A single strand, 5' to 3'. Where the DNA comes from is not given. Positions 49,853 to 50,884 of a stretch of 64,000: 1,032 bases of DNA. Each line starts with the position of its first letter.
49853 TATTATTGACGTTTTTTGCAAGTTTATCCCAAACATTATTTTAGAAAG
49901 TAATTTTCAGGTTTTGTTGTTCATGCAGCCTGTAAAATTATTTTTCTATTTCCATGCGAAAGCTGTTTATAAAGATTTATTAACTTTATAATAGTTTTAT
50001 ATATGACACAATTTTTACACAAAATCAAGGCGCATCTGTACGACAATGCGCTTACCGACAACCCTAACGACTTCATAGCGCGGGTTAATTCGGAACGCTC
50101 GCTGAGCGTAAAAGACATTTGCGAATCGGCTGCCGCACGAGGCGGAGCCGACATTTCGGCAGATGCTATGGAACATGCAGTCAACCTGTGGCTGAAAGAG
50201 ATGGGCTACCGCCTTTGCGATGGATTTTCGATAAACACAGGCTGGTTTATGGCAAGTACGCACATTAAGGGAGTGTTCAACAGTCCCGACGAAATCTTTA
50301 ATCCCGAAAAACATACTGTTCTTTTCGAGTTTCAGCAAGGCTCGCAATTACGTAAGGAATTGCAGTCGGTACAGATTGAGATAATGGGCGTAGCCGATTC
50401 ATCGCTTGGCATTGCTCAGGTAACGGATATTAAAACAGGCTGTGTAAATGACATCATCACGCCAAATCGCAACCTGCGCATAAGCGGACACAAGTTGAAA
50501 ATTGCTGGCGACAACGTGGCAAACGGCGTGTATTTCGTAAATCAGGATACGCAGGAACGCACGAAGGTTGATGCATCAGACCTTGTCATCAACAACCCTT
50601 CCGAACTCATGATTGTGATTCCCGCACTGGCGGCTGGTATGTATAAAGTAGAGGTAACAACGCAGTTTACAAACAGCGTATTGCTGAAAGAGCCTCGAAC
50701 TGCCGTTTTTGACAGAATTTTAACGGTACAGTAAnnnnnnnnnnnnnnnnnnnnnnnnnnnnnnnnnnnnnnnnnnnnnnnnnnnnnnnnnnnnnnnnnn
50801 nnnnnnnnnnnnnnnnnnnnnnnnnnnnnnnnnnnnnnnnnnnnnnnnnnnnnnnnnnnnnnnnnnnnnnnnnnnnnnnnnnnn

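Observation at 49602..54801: Second copy of the cobalamin riboswitch leader sits ahead of an HU-like protein and two BIG2 surface lipoproteins, not a B12 enzyme or transporter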

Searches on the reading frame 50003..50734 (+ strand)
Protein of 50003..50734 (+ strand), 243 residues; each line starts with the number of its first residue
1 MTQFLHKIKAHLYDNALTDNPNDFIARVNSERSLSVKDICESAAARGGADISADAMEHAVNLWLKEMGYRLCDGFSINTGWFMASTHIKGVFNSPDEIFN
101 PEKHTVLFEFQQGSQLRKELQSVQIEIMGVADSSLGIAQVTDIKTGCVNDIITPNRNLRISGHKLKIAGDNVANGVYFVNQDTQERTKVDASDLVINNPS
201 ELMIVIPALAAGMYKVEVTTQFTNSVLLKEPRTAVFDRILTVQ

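Call 4: search_protein_families(library=pfam, proteins=[window:50003-50734:+], max_evalue=0.01)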
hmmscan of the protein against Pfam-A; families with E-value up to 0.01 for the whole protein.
window:50003-50734:+ (243 aa): 3 families
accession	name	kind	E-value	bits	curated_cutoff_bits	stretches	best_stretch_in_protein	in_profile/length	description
PF14848.11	HU-DNA_bdg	-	7.2e-34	116.9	30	1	8-129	2-123/124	DNA-binding domain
PF14734.12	DUF4469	-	3.9e-30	104.2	22.6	1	137-234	1-100/101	Domain of unknown function (DUF4469) with IG-like fold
PF18962.6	Por_Secre_tail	-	0.0096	16.6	27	0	138-189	24-70/75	Secretion system C-terminal sorting domain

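Call 5: search_protein_families(library=ncbifam, proteins=[window:50003-50734:+], max_evalue=0.01)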
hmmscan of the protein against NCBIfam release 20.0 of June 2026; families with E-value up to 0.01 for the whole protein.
window:50003-50734:+ (243 aa): 0 families

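Call 8: find_encoding_contigs(protein=window:50003-50734:+, flank=10000, max_places=10)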
Protein window:50003-50734:+ (243 aa): no gene with exactly this product is on record in the collection.

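Call 13: find_homologous_proteins(query=window:50003-50734:+, max_evalue=1e-10)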
Query window:50003-50734:+ (243 aa): 1506 proteins with E <= 1e-10 among 1754 candidates; the best 120 are listed.
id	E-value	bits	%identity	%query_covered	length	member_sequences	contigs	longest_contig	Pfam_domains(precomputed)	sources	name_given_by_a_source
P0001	8.9e-157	537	100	100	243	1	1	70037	PF14848.12,PF14734.13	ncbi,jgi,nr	ncbi:MAG: DUF4469 domain-containing protein [Prevotellaceae bacterium]|jgi:hypothetical protein|nr:D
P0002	1.3e-136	472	87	100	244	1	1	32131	PF14848.12,PF14734.13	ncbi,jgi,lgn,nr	ncbi:MAG: DUF4469 domain-containing protein [Prevotellaceae bacterium]|jgi:hypothetical protein|nr:D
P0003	1.4e-131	455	84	100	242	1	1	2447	PF14848.12,PF14734.13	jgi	jgi:hypothetical protein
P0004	2.0e-125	435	80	100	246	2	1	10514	PF14848.12,PF14734.13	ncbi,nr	ncbi:MAG: DUF4469 domain-containing protein [Prevotellaceae bacterium]|nr:DUF4469 domain-containing 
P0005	7.3e-125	433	78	98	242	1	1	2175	PF14848.12,PF14734.13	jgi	jgi:hypothetical protein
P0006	9.6e-125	433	81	100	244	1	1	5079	PF14848.12,PF14734.13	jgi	jgi:hypothetical protein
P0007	1.1e-124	432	81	98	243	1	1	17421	PF14848.12,PF14734.13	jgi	jgi:hypothetical protein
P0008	2.0e-124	432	83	98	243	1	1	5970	PF14848.12,PF14734.13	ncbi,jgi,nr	ncbi:MAG: DUF4469 domain-containing protein [Prevotellaceae bacterium]|jgi:hypothetical protein|nr:D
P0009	4.1e-124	431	81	100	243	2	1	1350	PF14848.12,PF14734.13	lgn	-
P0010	1.3e-122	426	79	100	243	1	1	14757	PF14848.12,PF14734.13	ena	-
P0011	2.2e-122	425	78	100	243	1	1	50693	PF14848.12,PF14734.13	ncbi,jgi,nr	ncbi:MAG: DUF4469 domain-containing protein [Prevotellaceae bacterium]|jgi:hypothetical protein|nr:D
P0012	2.2e-121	422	77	100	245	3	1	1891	PF14848.12,PF14734.13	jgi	jgi:hypothetical protein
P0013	5.1e-121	420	79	98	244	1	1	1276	PF14848.12,PF14734.13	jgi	jgi:hypothetical protein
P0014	3.5e-120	418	77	100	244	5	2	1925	PF14848.12,PF14734.13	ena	-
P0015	7.9e-119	413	76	98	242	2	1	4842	PF14848.12,PF14734.13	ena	-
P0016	1.9e-118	412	77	98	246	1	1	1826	PF14848.12,PF14734.13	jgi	jgi:hypothetical protein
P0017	3.1e-118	411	75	98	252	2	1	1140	PF14848.12,PF14734.13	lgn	-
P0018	8.9e-118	410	75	100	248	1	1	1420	PF14848.12,PF14734.13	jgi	jgi:hypothetical protein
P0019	4.2e-117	408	75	98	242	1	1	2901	PF14848.12,PF14734.13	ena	-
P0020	6.9e-117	407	75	100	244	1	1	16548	PF14848.12,PF14734.13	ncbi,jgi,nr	ncbi:MAG: DUF4469 domain-containing protein [Prevotellaceae bacterium]|jgi:hypothetical protein|nr:D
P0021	1.6e-116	406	76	98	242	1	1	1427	PF14848.12,PF14734.13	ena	-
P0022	2.6e-116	405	74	100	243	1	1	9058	PF14848.12,PF14734.13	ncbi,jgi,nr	ncbi:MAG: DUF4469 domain-containing protein [Prevotellaceae bacterium]|jgi:hypothetical protein|nr:D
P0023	3.6e-116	405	76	100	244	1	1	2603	PF14848.12,PF04151.22,PF14734.13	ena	-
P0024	6.8e-116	404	73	100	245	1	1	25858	PF14848.12,PF14734.13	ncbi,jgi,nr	ncbi:MAG: DUF4469 domain-containing protein [Prevotellaceae bacterium]|jgi:hypothetical protein|nr:D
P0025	7.6e-116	404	75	100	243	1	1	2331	PF14848.12,PF14734.13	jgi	jgi:hypothetical protein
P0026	1.4e-115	403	73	100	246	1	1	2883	PF14848.12,PF14734.13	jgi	jgi:hypothetical protein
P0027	1.6e-115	403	74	98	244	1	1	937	PF14848.12,PF14734.13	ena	-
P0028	7.9e-115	400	75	100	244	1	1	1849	PF14848.12,PF14734.13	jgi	jgi:hypothetical protein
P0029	9.5e-115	400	74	98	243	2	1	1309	PF14848.12,PF14734.13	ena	-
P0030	2.4e-114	399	72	100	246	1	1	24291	PF14848.12,PF14734.13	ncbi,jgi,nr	ncbi:MAG: DUF4469 domain-containing protein [Prevotellaceae bacterium]|jgi:hypothetical protein|nr:D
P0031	7.2e-114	397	73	100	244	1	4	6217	PF14848.12,PF14734.13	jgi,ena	-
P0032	9.3e-114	397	71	98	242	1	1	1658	PF14848.12,PF14734.13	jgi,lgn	jgi:hypothetical protein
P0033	2.6e-113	395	73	100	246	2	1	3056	PF14848.12,PF14734.13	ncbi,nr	ncbi:MAG: DUF4469 domain-containing protein [Prevotellaceae bacterium]|nr:DUF4469 domain-containing 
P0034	2.9e-113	395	73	100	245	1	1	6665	PF14848.12,PF14734.13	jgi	jgi:nucleoid DNA-binding protein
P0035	5.4e-113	394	73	98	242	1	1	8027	PF14848.12,PF14734.13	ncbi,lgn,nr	ncbi:hypothetical protein FACS1894156_6350 [Bacteroidia bacterium]|nr:hypothetical protein FACS18941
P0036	5.4e-113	394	72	100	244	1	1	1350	PF14848.12,PF14734.13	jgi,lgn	jgi:hypothetical protein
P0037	9.7e-113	393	73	98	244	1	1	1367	PF14848.12,PF14734.13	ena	-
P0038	2.3e-112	392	73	98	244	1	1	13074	PF14848.12,PF14734.13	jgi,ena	-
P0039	2.7e-112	392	71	100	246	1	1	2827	PF14848.12,PF14734.13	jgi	jgi:hypothetical protein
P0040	3.7e-112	392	73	98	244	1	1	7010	PF14848.12,PF14734.13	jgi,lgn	jgi:hypothetical protein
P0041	5.3e-112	391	74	98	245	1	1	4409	PF14848.12,PF14734.13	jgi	jgi:hypothetical protein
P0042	6.3e-112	391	70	100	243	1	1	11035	PF14848.12,PF14734.13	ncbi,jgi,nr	ncbi:MAG: DUF4469 domain-containing protein [Prevotellaceae bacterium]|jgi:hypothetical protein|nr:D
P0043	6.6e-112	391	74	98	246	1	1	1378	PF14848.12,PF14734.13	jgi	jgi:hypothetical protein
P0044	9.8e-112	390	71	98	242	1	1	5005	PF14848.12,PF14734.13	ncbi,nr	ncbi:hypothetical protein FACS1894199_17450 [Bacteroidia bacterium]|nr:hypothetical protein FACS1894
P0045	1.5e-111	389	73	100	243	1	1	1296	PF14848.12,PF14734.13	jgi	jgi:hypothetical protein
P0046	1.7e-111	389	74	98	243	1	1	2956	PF14848.12,PF14734.13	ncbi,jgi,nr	ncbi:MAG: DUF4469 domain-containing protein [Prevotellaceae bacterium]|jgi:hypothetical protein|nr:D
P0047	2.7e-111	389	73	98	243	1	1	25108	PF14848.12,PF14734.13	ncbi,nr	ncbi:hypothetical protein FACS189456_0650 [Bacteroidia bacterium]|nr:hypothetical protein FACS189456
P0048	2.9e-111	389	71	100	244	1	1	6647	PF14848.12,PF14734.13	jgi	jgi:hypothetical protein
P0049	3.1e-111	389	73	98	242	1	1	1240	PF14848.12,PF14734.13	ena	-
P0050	3.4e-111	388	71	98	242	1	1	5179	PF14848.12,PF14734.13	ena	-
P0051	3.5e-111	388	73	98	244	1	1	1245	PF14848.12,PF14734.13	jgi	jgi:hypothetical protein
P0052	4.1e-111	388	71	98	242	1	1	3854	PF14848.12,PF14734.13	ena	-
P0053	4.5e-111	388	74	98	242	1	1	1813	PF14848.12,PF14734.13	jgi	-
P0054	5.2e-111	388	73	98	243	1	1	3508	PF14848.12,PF14734.13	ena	-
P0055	5.7e-111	388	69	100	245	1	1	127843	PF14848.12,PF14734.13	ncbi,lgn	-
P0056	6.6e-111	387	76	95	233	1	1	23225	PF14848.12,PF14734.13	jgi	jgi:hypothetical protein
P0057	6.9e-111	387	72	98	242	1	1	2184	PF14848.12,PF14734.13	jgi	jgi:hypothetical protein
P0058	9.0e-111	387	75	98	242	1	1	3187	PF14848.12,PF14734.13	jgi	jgi:hypothetical protein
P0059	1.0e-110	387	82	87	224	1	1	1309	PF14848.12,PF14734.13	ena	-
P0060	1.0e-110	387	72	98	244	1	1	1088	PF14848.12,PF14734.13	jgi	jgi:hypothetical protein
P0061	1.0e-110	387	70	100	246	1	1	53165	PF14848.12,PF14734.13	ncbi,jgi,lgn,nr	ncbi:MAG: DUF4469 domain-containing protein [Prevotellaceae bacterium]|jgi:hypothetical protein|nr:D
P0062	1.9e-110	386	71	98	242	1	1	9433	PF14848.12,PF14734.13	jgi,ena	-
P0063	2.4e-110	386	71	100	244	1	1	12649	PF14848.12,PF14734.13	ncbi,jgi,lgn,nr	ncbi:MAG: DUF4469 domain-containing protein [Prevotellaceae bacterium]|jgi:hypothetical protein|nr:D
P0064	3.4e-110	385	70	100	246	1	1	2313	PF14848.12,PF14734.13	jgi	jgi:hypothetical protein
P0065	6.5e-110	384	71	98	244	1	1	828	PF14848.12,PF14734.13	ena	-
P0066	6.6e-110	384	72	98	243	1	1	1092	PF14848.12,PF14734.13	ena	-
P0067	7.1e-110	384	74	98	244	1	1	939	PF14848.12,PF14734.13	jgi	-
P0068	1.1e-109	383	71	98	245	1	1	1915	PF14848.12,PF14734.13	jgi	jgi:hypothetical protein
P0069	1.1e-109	383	70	100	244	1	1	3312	PF14848.12,PF14734.13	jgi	jgi:hypothetical protein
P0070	1.2e-109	383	70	100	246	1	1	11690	PF14848.12,PF14734.13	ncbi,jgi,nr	ncbi:MAG: DUF4469 domain-containing protein [Prevotellaceae bacterium]|jgi:hypothetical protein|nr:D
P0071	1.6e-109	383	72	98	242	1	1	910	PF14848.12,PF14734.13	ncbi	-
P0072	1.7e-109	383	71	100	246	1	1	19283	PF14848.12,PF14734.13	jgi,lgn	jgi:hypothetical protein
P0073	1.9e-109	383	72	98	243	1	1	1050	PF14848.12,PF14734.13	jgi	-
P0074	2.0e-109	383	71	98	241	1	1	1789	PF14848.12,PF14734.13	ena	-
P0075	2.1e-109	383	71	98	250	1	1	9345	PF14848.12,PF14734.13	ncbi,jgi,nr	ncbi:MAG: DUF4469 domain-containing protein [Prevotellaceae bacterium]|jgi:hypothetical protein|nr:D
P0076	2.1e-109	383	72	98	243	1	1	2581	PF14848.12,PF14734.13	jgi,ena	-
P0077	2.8e-109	382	70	100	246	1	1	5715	PF14848.12,PF14734.13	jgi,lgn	jgi:hypothetical protein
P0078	2.9e-109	382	70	100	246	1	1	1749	PF14848.12,PF14734.13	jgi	jgi:hypothetical protein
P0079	2.9e-109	382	71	100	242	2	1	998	PF14848.12,PF14734.13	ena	-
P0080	3.2e-109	382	70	98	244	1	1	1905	PF14848.12,PF14734.13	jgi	jgi:hypothetical protein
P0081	4.0e-109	382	71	98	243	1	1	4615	PF14848.12,PF14734.13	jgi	jgi:hypothetical protein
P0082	4.3e-109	381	71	98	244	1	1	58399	PF14848.12,PF14734.13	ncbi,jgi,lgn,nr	ncbi:MAG: DUF4469 domain-containing protein [Flavobacteriaceae bacterium]|jgi:hypothetical protein|n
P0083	5.4e-109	381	69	100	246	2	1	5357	PF14848.12,PF14734.13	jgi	jgi:hypothetical protein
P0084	6.5e-109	381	70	98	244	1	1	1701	PF14848.12,PF14734.13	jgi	jgi:hypothetical protein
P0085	6.7e-109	381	69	100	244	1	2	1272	PF14848.12,PF14734.13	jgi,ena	-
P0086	1.6e-108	380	69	98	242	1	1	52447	PF14848.12,PF14734.13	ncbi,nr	ncbi:hypothetical protein AGMMS4956_03560 [Bacteroidia bacterium]|nr:hypothetical protein AGMMS4956_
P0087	2.0e-108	379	71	98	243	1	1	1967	PF14848.12,PF14734.13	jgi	jgi:hypothetical protein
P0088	2.6e-108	379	72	98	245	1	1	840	PF14848.12,PF14734.13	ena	-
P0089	3.9e-108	378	72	98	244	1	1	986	PF14848.12,PF14734.13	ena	-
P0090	5.1e-108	378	70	98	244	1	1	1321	PF14848.12,PF14734.13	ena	-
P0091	5.7e-108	378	69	98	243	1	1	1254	PF14848.12,PF14734.13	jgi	jgi:hypothetical protein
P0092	6.1e-108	378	71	98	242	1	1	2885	PF14848.12,PF14734.13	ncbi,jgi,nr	ncbi:MAG: DUF4469 domain-containing protein [Chitinophagaceae bacterium]|jgi:hypothetical protein|nr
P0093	6.1e-108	378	71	98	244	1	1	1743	PF14848.12,PF14734.13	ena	-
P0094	7.6e-108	377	71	98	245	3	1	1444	PF14848.12,PF14734.13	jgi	jgi:hypothetical protein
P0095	7.9e-108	377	71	98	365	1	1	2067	PF14848.12,PF14734.13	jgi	jgi:hypothetical protein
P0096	7.9e-108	377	74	95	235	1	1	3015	PF14848.12,PF14734.13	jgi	jgi:hypothetical protein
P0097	1.0e-107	377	70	98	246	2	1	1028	PF14848.12,PF14734.13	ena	-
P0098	1.3e-107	377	71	98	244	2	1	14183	PF14848.12,PF14734.13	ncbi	-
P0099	1.3e-107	377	71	98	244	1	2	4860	PF14848.12,PF14734.13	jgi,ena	-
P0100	1.4e-107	377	69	100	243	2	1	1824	PF14848.12,PF14734.13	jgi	-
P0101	1.5e-107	376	71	98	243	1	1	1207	PF14848.12,PF14734.13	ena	-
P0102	1.6e-107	376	71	98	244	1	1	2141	PF14848.12,PF14734.13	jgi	-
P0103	1.7e-107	376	70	98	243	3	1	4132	PF14848.12,PF14734.13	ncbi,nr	ncbi:hypothetical protein FACS189467_7590 [Bacteroidia bacterium]|nr:hypothetical protein FACS189467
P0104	2.2e-107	376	69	98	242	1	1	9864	PF14848.12,PF14734.13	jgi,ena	-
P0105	3.1e-107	375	72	98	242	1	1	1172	PF14848.12,PF14734.13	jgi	jgi:hypothetical protein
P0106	3.1e-107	375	70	98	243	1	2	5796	PF14848.12,PF14734.13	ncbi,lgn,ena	-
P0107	4.2e-107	375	72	98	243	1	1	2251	PF14848.12,PF14734.13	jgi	jgi:hypothetical protein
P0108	6.6e-107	374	70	98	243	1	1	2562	PF14848.12,PF14734.13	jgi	jgi:hypothetical protein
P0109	6.7e-107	374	71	98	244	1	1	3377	PF14848.12,PF14734.13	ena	-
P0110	6.8e-107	374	70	98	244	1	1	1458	PF14848.12,PF14734.13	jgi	jgi:hypothetical protein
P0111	9.5e-107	374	70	98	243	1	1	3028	PF14848.12,PF14734.13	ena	-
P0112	1.3e-106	373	67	100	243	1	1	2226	PF14848.12,PF14734.13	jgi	jgi:hypothetical protein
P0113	1.5e-106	373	72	98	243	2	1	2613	PF14848.12,PF14734.13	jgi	-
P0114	1.6e-106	373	72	98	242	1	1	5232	PF14848.12,PF14734.13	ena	-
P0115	1.6e-106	373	71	100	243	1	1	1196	PF14848.12,PF14734.13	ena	-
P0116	1.9e-106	373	67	98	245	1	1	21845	PF14848.12,PF14734.13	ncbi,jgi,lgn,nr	ncbi:MAG: DUF4469 domain-containing protein [Prevotellaceae bacterium]|jgi:hypothetical protein|nr:D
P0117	2.0e-106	373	72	93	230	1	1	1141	PF14848.12,PF14734.13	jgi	jgi:hypothetical protein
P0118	2.2e-106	373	69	98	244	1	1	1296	PF14848.12,PF14734.13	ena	-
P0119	2.5e-106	372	71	98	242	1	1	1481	PF14848.12,PF14734.13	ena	-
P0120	2.5e-106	372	70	98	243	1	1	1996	PF14848.12,PF14734.13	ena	-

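Call 15: find_encoding_contigs(protein=P0002, flank=7000, max_places=3)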
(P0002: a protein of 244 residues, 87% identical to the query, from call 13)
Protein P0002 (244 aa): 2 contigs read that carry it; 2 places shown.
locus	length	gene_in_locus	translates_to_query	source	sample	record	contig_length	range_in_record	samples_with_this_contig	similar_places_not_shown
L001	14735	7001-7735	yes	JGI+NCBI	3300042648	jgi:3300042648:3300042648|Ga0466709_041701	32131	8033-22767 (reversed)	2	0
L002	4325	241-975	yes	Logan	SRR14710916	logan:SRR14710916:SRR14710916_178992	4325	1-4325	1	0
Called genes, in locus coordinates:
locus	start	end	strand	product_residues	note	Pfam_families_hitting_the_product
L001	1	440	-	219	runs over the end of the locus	PF02666:PS_Dcarbxylase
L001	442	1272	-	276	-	PF01148:CTP_transf_1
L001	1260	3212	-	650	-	PF06480:FtsH_ext (weak), PF20720:nSTAND3 (faint), PF00004:AAA, PF17862:AAA_lid_3, PF01434:Peptidase_M41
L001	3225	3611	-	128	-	PF02410:RsfS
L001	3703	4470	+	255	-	PF03099:BPL_LplA_LipB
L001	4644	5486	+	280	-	PF19576:Acyltransf_2, PF01553:Acyltransferase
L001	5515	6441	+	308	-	PF13444:Acetyltransf_5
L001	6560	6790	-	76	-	-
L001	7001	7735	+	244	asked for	PF14848:HU-DNA_bdg, PF14734:DUF4469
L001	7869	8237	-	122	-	-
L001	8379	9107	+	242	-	-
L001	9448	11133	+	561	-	PF00749:tRNA-synt_1c, PF03950:tRNA-synt_1c_C, PF20974:tRNA-synt_1c_C2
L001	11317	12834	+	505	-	PF02638:GHL10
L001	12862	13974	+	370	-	PF04015:DUF362, PF00037:Fer4 (faint), PF12837:Fer4_6 (faint)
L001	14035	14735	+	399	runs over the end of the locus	PF00112:Peptidase_C1 (faint), PF03051:Peptidase_C1_2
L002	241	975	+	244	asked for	PF14848:HU-DNA_bdg, PF14734:DUF4469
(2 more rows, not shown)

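Call 16: find_encoding_contigs(protein=P0011, flank=7000, max_places=3)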
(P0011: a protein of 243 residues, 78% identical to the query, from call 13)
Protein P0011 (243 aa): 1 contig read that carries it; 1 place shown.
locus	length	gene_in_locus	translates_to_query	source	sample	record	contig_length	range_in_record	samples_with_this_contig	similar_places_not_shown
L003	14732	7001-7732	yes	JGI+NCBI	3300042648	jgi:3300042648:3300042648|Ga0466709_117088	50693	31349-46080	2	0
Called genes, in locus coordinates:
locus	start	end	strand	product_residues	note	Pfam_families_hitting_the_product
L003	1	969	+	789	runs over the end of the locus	PF13715:CarbopepD_reg_2 (weak), PF07715:Plug (weak), PF00593:TonB_dep_Rec_b-barrel, PF14905:OMP_b-brl_3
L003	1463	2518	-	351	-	PF00483:NTP_transferase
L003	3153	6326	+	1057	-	PF21760:SecD_1st, PF22599:SecDF_P1_head, PF00873:ACR_tran, PF02355:SecD_SecF_C, PF07549:Sec_GG (weak), PF02355:SecD_SecF_C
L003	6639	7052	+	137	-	-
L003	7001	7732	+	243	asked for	PF14848:HU-DNA_bdg, PF14734:DUF4469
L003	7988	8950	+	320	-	-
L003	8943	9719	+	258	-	-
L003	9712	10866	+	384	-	PF05593:RHS_repeat (faint)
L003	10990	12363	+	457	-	PF12799:LRR_4 (faint), PF16439:DUF5036 (faint)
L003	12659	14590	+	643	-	PF20308:TPR-S (faint), PF08238:Sel1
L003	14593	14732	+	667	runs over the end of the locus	PF26363:Phospholipase-like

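Call 17: find_encoding_contigs(protein=P0007, flank=7000, max_places=3)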
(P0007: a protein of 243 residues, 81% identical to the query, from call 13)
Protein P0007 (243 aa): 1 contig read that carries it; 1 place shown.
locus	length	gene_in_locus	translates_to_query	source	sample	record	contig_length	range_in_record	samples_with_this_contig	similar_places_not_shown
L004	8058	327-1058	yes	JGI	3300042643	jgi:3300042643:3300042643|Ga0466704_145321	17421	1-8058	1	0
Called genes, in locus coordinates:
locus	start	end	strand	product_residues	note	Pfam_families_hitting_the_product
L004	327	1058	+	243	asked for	PF14848:HU-DNA_bdg, PF14734:DUF4469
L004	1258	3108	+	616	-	PF02368:Big_2, PF25354:Ig_NUP210_16th (faint), PF02368:Big_2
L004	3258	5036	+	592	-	PF02368:Big_2, PF21461:HL_N-beta (faint), PF02368:Big_2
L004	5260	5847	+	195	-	-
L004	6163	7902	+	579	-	PF02368:Big_2, PF25354:Ig_NUP210_16th (faint), PF22963:Ig_NUP210_3rd (faint), PF26182:Ig_NUP210_5th (faint), PF26918:Ig_Eae (weak), PF02368:Big_2, PF26918:Ig_Eae (weak)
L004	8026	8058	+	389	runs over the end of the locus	PF07581:Glug (faint)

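Call 18: find_encoding_contigs(protein=P0055, flank=7000, max_places=3)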
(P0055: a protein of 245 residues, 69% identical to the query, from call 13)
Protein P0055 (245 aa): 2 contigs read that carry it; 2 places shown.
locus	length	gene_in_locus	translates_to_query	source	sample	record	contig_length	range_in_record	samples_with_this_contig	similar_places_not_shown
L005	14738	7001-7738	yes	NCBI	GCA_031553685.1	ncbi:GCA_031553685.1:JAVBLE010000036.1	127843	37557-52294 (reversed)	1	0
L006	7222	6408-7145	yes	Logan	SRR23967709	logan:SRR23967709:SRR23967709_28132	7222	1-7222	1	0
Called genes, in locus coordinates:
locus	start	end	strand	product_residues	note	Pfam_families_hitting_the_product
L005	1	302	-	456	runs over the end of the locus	PF01408:GFO_IDH_MocA, PF03447:NAD_binding_3 (weak), PF02894:GFO_IDH_MocA_C, PF22725:GFO_IDH_MocA_C3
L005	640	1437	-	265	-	PF00902:TatC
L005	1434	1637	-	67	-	PF02416:TatA_B_E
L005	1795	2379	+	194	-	-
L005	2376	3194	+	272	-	-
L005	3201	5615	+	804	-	PF07719:TPR_2 (faint), PF13176:TPR_7 (faint), PF13424:TPR_12 (weak), PF13374:TPR_10 (weak), PF13424:TPR_12, PF12770:CHAT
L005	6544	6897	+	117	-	-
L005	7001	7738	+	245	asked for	PF14848:HU-DNA_bdg, PF14734:DUF4469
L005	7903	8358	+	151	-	-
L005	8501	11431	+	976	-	PF13568:OMP_b-brl_2 (faint), PF02493:MORN (faint)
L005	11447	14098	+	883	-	-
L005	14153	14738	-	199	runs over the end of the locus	PF00886:Ribosomal_S16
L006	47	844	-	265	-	PF00902:TatC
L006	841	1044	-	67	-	PF02416:TatA_B_E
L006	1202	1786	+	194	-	-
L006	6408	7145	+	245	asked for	PF14848:HU-DNA_bdg, PF14734:DUF4469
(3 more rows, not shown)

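Call 20: find_encoding_contigs(protein=P0001, flank=10000, max_places=3)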
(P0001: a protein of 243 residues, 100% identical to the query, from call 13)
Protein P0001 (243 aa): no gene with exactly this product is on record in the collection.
